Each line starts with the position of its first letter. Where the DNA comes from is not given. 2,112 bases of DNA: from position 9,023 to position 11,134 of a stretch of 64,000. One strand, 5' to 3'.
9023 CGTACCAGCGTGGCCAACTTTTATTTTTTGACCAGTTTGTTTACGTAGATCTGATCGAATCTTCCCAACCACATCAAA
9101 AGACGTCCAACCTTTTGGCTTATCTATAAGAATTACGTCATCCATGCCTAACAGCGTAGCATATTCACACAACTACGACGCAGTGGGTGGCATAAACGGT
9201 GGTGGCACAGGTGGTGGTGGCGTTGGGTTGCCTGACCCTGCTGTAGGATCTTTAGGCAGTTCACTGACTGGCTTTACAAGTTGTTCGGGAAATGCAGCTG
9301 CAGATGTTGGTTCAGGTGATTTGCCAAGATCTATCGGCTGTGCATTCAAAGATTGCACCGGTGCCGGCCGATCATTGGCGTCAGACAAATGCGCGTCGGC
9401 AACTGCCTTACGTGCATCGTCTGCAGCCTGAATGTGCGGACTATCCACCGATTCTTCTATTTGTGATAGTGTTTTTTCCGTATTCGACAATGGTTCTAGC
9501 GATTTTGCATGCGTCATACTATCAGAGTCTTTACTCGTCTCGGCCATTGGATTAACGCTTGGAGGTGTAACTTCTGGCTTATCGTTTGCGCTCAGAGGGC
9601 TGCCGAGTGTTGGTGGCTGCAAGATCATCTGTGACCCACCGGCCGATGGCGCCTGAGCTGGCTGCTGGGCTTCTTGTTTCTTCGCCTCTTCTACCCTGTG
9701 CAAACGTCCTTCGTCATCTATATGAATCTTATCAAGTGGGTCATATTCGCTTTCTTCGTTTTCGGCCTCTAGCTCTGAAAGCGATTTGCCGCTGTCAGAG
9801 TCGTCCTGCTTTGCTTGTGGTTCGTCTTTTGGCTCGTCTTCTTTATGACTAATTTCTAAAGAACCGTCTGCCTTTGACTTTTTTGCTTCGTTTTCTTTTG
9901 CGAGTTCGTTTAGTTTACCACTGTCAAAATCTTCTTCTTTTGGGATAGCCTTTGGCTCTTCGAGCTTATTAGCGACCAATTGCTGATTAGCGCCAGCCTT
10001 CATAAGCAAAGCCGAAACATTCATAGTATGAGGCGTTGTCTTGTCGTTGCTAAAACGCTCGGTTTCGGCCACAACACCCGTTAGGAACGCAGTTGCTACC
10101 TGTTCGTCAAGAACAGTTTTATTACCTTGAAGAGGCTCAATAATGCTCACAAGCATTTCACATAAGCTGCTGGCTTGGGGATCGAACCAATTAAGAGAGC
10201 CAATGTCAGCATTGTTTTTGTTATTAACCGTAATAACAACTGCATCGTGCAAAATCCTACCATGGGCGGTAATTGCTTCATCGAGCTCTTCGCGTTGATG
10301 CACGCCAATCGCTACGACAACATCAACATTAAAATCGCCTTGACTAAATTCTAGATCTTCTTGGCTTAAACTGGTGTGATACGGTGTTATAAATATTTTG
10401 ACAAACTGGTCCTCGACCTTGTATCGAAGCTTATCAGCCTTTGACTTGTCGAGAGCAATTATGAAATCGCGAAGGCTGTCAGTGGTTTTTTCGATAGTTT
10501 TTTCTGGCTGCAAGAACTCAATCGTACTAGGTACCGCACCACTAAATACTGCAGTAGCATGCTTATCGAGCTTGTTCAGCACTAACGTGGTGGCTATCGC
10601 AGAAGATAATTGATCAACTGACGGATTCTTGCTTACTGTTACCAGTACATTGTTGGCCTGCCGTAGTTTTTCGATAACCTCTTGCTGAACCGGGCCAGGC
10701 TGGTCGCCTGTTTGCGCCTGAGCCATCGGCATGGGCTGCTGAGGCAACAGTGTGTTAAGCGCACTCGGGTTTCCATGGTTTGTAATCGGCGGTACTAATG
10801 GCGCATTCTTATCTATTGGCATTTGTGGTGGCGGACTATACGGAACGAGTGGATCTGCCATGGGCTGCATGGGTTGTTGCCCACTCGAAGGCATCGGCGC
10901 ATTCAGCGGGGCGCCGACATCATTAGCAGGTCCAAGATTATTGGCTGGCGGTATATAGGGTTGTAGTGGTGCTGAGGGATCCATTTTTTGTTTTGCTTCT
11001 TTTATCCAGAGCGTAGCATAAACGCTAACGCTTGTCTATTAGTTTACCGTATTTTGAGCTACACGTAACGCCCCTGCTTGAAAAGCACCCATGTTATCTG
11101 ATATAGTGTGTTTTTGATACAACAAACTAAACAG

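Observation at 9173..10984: NrnA/DHH-fold protein with all catalytic motifs substituted, sandwiched between proline-rich tails (likely pseudoenzyme)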

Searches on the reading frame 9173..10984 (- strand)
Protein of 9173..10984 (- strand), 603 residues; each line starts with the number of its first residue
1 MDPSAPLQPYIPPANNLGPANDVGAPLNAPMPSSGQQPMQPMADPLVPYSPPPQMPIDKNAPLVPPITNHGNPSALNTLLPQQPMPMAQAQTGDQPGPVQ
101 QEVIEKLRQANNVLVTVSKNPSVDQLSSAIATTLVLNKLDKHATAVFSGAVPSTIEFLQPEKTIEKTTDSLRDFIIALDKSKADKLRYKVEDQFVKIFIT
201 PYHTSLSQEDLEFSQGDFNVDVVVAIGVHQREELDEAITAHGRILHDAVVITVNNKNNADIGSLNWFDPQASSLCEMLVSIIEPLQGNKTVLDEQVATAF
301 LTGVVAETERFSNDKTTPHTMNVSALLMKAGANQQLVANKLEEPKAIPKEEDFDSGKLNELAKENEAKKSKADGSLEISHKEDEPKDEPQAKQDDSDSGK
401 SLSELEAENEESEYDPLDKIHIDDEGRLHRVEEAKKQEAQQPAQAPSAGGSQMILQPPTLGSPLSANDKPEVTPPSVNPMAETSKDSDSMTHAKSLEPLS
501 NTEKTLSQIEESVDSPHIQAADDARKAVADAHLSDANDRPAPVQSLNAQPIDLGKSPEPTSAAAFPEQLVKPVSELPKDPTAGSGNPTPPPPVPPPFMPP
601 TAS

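Call 3: search_protein_families(library=pfam, proteins=[window:9173-10984:-], max_evalue=10)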
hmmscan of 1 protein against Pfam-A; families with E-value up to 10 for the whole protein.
window:9173-10984:- (603 aa): 1 family
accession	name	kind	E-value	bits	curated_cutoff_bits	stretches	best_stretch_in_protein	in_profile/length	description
PF01368.27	DHH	-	9.7e-05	23.1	28.1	1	112-304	1-125/125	DHH family, N-terminal domain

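Call 4: search_protein_families(library=ncbifam, proteins=[window:9173-10984:-], max_evalue=10)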
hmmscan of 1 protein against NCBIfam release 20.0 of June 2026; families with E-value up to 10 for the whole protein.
window:9173-10984:- (603 aa): 1 family
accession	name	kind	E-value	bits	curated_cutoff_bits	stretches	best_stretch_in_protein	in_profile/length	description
NF053633.1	OlncasPapPhNrnA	equivalog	4.1e-06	25.9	350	1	253-343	111-199/317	bifunctional oligoribonuclease/PAP phosphatase NrnA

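Call 5: search_solved_structures(query=window:9173-10984:-, max_evalue=10, show_alignments=3)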
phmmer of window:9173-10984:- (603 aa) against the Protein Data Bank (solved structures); distinct sequences matched with E-value up to 10: 8.
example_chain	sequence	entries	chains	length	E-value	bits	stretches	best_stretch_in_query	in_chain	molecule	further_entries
3dev_A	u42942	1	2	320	2.7e-08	36.6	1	259-348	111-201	SH1221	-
5o1u_A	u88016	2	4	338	2e-07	33.7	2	251-347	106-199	Phosphodiesterase | TmPDE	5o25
5o4z_A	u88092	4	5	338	1.7e-06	30.6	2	251-347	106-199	DHH/DHHA1-type phosphodiesterase TM1595 | phosphodiesterase TM1595 | phosphodiesterase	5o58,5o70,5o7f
8iu7_A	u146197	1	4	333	0.00014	24.3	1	261-348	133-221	Bifunctional oligoribonuclease and PAP phosphatase NrnA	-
5j21_A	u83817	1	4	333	0.0063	18.8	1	250-345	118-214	Bifunctional oligoribonuclease and PAP phosphatase NrnA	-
5ipp_A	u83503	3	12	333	0.01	18.2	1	255-345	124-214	Bifunctional oligoribonuclease and PAP phosphatase NrnA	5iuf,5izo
9n0l_A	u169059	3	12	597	1.2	11.3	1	262-335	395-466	Cyclic-di-AMP phosphodiesterase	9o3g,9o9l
7l75_A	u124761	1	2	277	2.7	10.1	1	352-415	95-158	Foldase protein PrsA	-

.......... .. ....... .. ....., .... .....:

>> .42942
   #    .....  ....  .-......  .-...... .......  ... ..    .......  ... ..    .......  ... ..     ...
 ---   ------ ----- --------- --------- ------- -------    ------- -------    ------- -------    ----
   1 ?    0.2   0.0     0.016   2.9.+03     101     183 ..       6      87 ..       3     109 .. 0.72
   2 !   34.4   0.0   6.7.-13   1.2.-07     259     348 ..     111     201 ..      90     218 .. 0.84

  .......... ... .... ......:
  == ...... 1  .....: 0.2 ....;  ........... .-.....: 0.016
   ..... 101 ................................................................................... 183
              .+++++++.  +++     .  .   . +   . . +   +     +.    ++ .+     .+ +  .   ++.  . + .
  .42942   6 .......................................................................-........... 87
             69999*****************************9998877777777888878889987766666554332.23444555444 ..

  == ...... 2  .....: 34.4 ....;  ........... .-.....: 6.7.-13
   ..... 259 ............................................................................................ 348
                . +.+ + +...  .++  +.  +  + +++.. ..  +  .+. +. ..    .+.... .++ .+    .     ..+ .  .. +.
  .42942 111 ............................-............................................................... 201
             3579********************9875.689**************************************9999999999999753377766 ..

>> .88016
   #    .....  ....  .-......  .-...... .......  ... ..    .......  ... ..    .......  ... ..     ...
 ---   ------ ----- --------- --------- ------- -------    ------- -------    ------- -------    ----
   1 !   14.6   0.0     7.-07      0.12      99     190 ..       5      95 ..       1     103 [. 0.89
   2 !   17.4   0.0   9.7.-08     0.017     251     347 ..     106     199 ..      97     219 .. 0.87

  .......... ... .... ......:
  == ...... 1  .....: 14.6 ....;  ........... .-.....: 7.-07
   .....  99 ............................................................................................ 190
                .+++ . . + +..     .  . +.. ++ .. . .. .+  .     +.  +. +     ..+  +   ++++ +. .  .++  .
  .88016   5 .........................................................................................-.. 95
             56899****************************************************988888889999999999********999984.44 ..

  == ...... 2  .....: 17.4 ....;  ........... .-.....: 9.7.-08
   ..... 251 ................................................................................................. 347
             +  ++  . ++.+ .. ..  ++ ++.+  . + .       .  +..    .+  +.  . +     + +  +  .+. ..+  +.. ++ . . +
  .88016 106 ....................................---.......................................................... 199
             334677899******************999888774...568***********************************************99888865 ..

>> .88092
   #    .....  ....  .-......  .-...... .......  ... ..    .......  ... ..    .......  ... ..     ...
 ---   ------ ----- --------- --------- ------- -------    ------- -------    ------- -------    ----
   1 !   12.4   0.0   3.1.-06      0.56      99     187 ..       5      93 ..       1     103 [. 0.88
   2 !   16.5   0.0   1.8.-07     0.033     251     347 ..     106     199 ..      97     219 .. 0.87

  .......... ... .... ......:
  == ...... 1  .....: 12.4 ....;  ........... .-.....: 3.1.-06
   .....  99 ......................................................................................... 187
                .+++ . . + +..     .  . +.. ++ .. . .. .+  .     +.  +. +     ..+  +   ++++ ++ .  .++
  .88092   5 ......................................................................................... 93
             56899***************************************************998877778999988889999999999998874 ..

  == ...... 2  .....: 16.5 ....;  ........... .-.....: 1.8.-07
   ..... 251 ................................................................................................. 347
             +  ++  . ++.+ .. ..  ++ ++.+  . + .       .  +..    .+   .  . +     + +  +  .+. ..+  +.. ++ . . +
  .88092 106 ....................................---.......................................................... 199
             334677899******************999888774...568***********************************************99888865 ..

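Call 19: search_solved_structures(query=A2, max_evalue=0.01, show_alignments=5)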
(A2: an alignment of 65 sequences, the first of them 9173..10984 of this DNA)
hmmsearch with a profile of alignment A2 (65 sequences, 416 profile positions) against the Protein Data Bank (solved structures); distinct sequences matched with E-value up to 0.01: 14.
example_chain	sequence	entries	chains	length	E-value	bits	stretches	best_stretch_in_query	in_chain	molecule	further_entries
3dev_A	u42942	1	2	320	1.4e-15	61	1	171-267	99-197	SH1221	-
8iu7_A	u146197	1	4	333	7.7e-12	48.6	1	174-266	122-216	Bifunctional oligoribonuclease and PAP phosphatase NrnA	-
5o1u_A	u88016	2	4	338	6.9e-10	42.2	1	176-269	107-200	Phosphodiesterase | TmPDE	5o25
5o4z_A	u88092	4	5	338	1e-09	41.7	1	176-269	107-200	DHH/DHHA1-type phosphodiesterase TM1595 | phosphodiesterase TM1595 | phosphodiesterase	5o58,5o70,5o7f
5ipp_A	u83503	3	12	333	8.6e-07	32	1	171-250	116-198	Bifunctional oligoribonuclease and PAP phosphatase NrnA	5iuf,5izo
5j21_A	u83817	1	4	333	1.1e-06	31.7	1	172-250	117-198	Bifunctional oligoribonuclease and PAP phosphatase NrnA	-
9n0l_A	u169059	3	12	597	1.2e-05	28.2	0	187-254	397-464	Cyclic-di-AMP phosphodiesterase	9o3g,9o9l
4ls9_A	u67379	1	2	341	0.00034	23.4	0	174-265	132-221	DHH family protein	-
5xt3_A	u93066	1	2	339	0.0011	21.8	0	189-268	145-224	Phosphodiesterase acting on cyclic dinucleotides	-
5xsi_A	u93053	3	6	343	0.0011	21.8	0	189-269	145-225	Phosphodiesterase acting on cyclic dinucleotides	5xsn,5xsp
8ioo_A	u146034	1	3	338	0.0022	20.8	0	196-259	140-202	RecJ-like protein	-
9wbu_B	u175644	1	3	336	0.004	19.9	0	176-266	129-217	Bifunctional oligoribonuclease and PAP phosphatase NrnA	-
5jju_A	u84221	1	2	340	0.0041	19.9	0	176-266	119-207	Uncharacterized protein Rv2837c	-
5cet_A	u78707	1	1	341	0.0042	19.9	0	176-266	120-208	Bifunctional oligoribonuclease and PAP phosphatase NrnA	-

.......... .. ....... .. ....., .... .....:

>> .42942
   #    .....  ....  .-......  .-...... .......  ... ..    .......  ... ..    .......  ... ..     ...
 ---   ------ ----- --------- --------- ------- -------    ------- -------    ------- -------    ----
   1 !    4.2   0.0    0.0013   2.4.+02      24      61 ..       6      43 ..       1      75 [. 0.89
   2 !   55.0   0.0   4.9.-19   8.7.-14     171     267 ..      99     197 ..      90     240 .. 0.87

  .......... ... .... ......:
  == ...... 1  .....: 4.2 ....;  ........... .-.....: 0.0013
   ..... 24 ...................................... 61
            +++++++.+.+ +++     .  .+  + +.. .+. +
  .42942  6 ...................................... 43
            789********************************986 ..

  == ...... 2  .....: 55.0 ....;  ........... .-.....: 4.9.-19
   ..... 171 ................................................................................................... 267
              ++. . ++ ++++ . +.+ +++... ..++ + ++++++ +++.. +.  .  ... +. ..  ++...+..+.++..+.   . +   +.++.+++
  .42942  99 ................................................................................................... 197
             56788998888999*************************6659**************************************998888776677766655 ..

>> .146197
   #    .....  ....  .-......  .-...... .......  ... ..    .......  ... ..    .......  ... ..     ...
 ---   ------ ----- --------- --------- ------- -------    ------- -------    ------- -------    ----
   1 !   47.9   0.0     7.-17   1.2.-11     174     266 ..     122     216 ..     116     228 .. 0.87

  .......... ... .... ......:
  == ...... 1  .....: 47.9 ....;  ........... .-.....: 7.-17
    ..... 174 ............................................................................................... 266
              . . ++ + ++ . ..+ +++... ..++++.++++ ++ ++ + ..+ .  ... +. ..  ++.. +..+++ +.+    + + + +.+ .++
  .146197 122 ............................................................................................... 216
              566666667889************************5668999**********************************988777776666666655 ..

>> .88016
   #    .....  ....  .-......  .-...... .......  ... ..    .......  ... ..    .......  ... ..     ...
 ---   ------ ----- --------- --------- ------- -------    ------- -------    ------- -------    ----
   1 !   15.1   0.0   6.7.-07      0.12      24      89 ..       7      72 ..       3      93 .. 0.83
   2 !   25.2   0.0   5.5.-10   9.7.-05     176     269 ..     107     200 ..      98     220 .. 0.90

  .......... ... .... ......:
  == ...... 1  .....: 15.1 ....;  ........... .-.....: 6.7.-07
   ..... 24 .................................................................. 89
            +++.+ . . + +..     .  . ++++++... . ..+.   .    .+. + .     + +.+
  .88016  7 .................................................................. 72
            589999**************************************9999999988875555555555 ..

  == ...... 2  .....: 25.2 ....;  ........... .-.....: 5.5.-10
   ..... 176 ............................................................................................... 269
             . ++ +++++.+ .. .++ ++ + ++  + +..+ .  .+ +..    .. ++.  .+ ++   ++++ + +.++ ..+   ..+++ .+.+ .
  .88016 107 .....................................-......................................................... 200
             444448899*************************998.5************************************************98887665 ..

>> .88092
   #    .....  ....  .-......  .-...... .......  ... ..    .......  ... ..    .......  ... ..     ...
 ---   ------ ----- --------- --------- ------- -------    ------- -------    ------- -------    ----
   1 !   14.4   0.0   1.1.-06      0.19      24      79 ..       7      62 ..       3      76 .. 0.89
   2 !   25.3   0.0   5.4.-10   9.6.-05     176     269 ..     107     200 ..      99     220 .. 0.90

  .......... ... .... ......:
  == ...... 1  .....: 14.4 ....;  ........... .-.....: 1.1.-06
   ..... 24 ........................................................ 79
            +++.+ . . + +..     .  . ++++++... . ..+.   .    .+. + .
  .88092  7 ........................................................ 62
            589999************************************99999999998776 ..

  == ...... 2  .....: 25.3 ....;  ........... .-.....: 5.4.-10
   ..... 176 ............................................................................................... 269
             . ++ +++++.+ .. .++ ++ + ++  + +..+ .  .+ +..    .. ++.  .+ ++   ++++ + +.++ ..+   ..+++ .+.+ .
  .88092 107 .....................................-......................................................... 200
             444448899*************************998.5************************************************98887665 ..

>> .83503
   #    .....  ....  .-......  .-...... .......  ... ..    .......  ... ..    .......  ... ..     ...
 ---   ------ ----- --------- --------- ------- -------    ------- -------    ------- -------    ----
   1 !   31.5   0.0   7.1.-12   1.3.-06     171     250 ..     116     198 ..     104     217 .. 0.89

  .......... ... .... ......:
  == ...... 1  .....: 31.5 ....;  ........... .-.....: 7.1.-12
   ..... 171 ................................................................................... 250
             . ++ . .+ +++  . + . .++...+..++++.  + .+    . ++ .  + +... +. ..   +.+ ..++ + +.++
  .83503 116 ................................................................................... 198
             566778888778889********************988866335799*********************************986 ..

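Call 24: predict_structure(alignment_id=A2)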
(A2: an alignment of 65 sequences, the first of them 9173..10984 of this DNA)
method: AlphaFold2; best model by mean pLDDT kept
length: 603 residues; sequences in the alignment: 65
mean_pLDDT: 64.7   pTM: 0.54
mean pLDDT of the five models: 64.7, 64.1, 62.1, 61.9, 61.8
residues with pLDDT >= 90: 135; 70-90: 84; 50-70: 195; < 50: 189
segments of 3 or more residues with pLDDT < 50: 16-19, 21-23, 68-71, 158-161, 163-168, 202-208, 210-216, 393-415, 438-445, 447-459, 461-468, 476-493, 495-503, 538-559, 561-572, 574-576, 581-586
pLDDT, mean of each block of 10 residues (from residue 1): 59 50 51 51 54 63 50 52 59 73 97 94 93 94 89 54 46 55 60 70 47 57 96 89 82 90 93 96 94 92 91 92 95 73 62 56 57 68 52 45 44 50 79 53 42 45 43 47 46 45 56 58 75 56 40 44 43 47 53 76 61
secondary structure, 60 per line:
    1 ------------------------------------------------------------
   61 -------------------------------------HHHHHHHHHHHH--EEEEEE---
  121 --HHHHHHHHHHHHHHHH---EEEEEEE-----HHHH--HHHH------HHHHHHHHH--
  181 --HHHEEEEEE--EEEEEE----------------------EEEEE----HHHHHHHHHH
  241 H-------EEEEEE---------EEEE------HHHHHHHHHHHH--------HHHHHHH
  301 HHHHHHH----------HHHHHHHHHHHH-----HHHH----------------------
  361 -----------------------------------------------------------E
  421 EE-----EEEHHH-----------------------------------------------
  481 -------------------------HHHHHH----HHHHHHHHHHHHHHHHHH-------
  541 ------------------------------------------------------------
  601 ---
elements in order (helices of 4 or more, strands of 3 or more residues): H98-109 E112-117 H123-138 E142-148 H154-157 H160-163 H170-178 E186-191 E194-199 E222-226 H231-241 E249-254 E264-267 H274-285 H294-307 H318-329 H335-338 E420-422 E428-430 H506-511 H516-533
